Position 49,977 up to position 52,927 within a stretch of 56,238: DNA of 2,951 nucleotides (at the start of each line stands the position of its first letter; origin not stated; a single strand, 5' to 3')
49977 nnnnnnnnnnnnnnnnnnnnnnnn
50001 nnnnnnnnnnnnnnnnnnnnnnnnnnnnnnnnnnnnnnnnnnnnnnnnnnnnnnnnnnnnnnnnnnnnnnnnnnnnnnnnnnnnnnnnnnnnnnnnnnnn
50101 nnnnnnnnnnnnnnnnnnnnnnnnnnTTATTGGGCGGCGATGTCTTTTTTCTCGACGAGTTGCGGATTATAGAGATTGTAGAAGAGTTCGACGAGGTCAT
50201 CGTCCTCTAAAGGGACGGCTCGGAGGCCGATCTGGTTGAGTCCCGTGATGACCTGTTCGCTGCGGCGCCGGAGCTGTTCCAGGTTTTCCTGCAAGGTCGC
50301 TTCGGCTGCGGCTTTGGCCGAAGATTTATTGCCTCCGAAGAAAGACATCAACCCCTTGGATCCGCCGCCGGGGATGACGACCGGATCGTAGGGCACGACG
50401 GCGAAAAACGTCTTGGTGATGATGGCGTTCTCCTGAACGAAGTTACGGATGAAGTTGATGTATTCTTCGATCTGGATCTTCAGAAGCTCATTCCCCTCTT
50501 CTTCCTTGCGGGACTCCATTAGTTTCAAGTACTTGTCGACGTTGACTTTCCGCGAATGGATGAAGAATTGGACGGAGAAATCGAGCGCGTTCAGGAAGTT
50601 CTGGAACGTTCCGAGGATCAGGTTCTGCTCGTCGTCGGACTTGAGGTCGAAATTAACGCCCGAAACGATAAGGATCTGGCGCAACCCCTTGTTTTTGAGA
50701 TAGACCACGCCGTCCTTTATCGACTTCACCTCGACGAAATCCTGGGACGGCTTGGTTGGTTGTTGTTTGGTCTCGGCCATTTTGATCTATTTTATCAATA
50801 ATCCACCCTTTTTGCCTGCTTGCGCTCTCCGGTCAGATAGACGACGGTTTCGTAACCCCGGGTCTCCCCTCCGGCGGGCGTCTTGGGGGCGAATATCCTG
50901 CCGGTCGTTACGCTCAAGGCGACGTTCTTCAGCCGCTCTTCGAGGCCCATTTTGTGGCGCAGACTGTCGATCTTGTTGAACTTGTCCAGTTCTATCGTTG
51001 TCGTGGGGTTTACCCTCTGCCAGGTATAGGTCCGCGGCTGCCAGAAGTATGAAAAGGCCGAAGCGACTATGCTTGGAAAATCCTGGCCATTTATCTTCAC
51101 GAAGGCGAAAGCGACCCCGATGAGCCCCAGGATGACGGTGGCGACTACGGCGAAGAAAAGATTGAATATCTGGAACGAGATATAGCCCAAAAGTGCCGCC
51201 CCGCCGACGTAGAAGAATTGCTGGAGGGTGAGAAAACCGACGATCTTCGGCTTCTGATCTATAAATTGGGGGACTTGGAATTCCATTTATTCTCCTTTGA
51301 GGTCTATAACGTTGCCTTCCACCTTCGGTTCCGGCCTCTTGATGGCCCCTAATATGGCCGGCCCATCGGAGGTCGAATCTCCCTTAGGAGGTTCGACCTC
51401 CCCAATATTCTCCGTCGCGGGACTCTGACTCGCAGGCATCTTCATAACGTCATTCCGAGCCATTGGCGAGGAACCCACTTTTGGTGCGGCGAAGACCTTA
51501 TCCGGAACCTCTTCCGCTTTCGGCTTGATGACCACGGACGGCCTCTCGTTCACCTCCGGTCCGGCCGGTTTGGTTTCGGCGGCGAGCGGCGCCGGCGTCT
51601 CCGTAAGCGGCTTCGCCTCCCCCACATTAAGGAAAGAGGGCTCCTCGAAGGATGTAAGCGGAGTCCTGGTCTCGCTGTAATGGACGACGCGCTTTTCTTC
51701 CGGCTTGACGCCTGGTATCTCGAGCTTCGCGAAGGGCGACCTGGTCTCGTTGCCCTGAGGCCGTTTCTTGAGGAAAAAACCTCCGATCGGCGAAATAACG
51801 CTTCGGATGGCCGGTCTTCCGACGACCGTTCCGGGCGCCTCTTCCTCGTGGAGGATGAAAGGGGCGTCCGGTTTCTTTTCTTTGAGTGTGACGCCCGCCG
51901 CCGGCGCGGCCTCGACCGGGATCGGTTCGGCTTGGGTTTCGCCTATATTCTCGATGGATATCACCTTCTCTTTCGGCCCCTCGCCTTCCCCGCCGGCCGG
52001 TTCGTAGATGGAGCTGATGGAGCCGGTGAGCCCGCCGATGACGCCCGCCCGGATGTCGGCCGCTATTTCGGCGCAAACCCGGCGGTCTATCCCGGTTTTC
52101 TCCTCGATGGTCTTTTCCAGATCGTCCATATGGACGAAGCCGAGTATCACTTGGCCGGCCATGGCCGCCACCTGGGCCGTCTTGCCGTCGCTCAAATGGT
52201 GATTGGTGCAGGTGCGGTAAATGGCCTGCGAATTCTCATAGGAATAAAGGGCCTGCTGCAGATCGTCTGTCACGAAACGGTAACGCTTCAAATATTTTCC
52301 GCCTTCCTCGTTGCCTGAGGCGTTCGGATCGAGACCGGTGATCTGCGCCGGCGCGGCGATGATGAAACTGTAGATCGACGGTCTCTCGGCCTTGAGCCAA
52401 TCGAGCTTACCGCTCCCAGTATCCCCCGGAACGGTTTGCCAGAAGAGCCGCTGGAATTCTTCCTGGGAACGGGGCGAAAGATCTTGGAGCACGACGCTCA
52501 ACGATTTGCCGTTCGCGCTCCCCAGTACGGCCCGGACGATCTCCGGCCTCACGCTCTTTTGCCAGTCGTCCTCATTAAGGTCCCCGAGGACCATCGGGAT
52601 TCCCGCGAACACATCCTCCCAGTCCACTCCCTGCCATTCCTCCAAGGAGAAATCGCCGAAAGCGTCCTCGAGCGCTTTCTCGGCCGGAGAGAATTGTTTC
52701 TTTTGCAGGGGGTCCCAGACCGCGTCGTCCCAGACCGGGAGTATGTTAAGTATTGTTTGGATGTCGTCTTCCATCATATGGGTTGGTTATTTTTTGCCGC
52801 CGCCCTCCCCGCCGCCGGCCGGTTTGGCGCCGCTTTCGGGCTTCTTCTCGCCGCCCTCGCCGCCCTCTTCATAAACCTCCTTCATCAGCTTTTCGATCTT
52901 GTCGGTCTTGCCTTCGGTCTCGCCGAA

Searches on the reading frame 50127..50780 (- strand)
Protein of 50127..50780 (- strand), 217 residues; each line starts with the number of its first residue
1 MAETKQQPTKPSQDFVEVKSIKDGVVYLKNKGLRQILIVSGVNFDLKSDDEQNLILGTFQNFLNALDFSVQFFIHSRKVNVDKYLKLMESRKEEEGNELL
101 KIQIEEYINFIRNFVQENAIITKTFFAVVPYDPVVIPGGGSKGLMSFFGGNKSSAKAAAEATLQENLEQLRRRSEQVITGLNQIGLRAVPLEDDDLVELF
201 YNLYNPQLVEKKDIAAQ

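Call 4: search_protein_families(library=pfam, max_evalue=0.1, proteins=[window:50127-50780:-])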
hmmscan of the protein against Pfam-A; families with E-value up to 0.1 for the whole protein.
window:50127-50780:- (217 aa): 2 families
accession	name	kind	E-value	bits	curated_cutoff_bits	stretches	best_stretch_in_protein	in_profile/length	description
PF11130.14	TraC_F_IV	-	0.0025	17.4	28.1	1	160-210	127-176/375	TraC protein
PF09644.15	Mg296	-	0.023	15.3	25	1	13-91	49-126/126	Mg296 protein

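Call 5: search_protein_families(library=ncbifam, max_evalue=0.1, proteins=[window:50127-50780:-])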
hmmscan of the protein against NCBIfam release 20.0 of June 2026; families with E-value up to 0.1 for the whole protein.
window:50127-50780:- (217 aa): 5 families
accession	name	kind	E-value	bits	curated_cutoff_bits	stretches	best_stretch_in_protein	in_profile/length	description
NF045975.1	VirB4_plasma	equivalog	5.7e-10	37.6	590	1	6-116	98-222/894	Mbov_0397 family ICE element conjugal transfer ATPase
NF041427.1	TrsD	subfamily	3.8e-09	36.6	200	1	13-129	16-142/201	TrsD/TraD family conjugative transfer protein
NF045971.1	conju_CD1110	equivalog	1.2e-05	23.8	325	1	14-116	3-105/752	VirB4-like conjugal transfer ATPase, CD1110 family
TIGR00929.1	VirB4_CagE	subfamily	0.00011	20.6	643.1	1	21-191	18-180/792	VirB4 family type IV secretion/conjugal transfer ATPase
NF042935.1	SCO6880_fam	subfamily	0.071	12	60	1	155-208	237-290/477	SCO6880 family protein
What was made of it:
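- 50127..50780 (-): g5: TrsD-like protein, that is, the VirB4 N-terminal domain encoded as a separate ORF. NCBIfam TrsD/TraD 3.8e-9; matches N-terminal positions of VirB4 models (CD1110 3-105, Mbov_0397 98-222) (call 5).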

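Call 85: search_solved_structures(query=window:50130-50780:-, max_evalue=1)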
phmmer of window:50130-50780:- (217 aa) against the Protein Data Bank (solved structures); distinct sequences matched with E-value up to 1: 2.
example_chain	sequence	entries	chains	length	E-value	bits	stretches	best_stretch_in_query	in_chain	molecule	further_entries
8ek4_A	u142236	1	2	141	0.33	14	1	51-114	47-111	Ice-binding protein TIP-99a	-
5ojg_A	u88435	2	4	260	0.74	12.8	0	19-62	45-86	Dehydrogenase/reductase SDR family member 4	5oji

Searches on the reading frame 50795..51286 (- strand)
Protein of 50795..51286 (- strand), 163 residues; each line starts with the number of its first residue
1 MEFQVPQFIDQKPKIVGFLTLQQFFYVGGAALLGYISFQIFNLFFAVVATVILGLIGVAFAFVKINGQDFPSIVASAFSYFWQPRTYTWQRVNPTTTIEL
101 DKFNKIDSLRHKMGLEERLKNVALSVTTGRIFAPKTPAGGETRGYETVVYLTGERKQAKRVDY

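Call 4: search_protein_families(library=pfam, max_evalue=0.1, proteins=[window:50795-51286:-])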
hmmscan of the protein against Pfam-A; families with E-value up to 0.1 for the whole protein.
window:50795-51286:- (163 aa): 1 family
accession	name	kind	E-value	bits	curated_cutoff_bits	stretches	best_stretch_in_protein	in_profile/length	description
PF12666.12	PrgI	-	4.6e-08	33.9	27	1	5-87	2-89/91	PrgI family protein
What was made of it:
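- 50795..51286 (-): g4: PrgI (VirB3-like) membrane protein, the presumed membrane dock for VirB4. Pfam PrgI 33.9 bits (cut-off 27) (call 4).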

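Call 5: search_protein_families(library=ncbifam, max_evalue=0.1, proteins=[window:50795-51286:-])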
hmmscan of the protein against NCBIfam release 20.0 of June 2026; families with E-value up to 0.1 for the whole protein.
window:50795-51286:- (163 aa): 2 families
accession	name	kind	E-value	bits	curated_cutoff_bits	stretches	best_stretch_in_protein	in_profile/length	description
NF042935.1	SCO6880_fam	subfamily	0.03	13.3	60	1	12-84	10-81/477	SCO6880 family protein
TIGR02762.1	TraL_TIGR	equivalog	0.052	14.2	30.95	1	2-53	2-53/95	type IV conjugative transfer system protein TraL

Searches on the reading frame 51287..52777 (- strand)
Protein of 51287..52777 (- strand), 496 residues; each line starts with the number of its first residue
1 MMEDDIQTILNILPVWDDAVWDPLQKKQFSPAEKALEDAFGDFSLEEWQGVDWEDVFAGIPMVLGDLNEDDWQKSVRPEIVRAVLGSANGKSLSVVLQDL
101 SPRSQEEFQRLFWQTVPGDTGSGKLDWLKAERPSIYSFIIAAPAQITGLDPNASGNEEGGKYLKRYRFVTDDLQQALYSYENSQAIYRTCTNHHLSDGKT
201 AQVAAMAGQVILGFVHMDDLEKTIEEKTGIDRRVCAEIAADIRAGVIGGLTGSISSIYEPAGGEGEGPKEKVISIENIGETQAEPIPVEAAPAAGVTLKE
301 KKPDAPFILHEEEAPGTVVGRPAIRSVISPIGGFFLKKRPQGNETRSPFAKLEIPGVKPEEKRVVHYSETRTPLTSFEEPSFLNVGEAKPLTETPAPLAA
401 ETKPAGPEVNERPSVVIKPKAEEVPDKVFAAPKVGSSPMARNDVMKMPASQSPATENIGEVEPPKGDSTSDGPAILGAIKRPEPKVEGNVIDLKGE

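Call 4: search_protein_families(library=pfam, max_evalue=0.1, proteins=[window:51287-52777:-])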
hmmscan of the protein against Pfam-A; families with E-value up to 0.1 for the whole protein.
window:51287-52777:- (496 aa): 0 families

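Call 5: search_protein_families(library=ncbifam, max_evalue=0.1, proteins=[window:51287-52777:-])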
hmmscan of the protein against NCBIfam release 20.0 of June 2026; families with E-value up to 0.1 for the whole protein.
window:51287-52777:- (496 aa): 0 families

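Call 37: search_solved_structures(query=A4, max_evalue=1)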
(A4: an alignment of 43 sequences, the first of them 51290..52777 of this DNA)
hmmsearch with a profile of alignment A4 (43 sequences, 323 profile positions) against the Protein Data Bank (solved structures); distinct sequences matched with E-value up to 1: 0.

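Call 72: search_protein_families(library=pfam, alignment_id=A4, max_evalue=0.01)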
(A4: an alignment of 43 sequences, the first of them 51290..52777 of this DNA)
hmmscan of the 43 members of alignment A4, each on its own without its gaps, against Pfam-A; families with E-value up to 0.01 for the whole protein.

A. member 1, window:51290-52777:- (496 aa): 0 families

B. families by the number of members that match (of 43 scanned): 1 family
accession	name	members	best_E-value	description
PF18449.8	Endotoxin_C2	1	0.0035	Pesticidal crystal protein Cry1Aa, domain IV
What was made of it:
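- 51287..52777 (-): g3: acidic cytoplasmic protein with no TM segment. It has a conserved ~90-aa central helical region and short conserved C-terminal motifs (PFILHxE, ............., EGNxIDL). Function unknown. No PDB or Pfam relatives (calls 37, 72).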
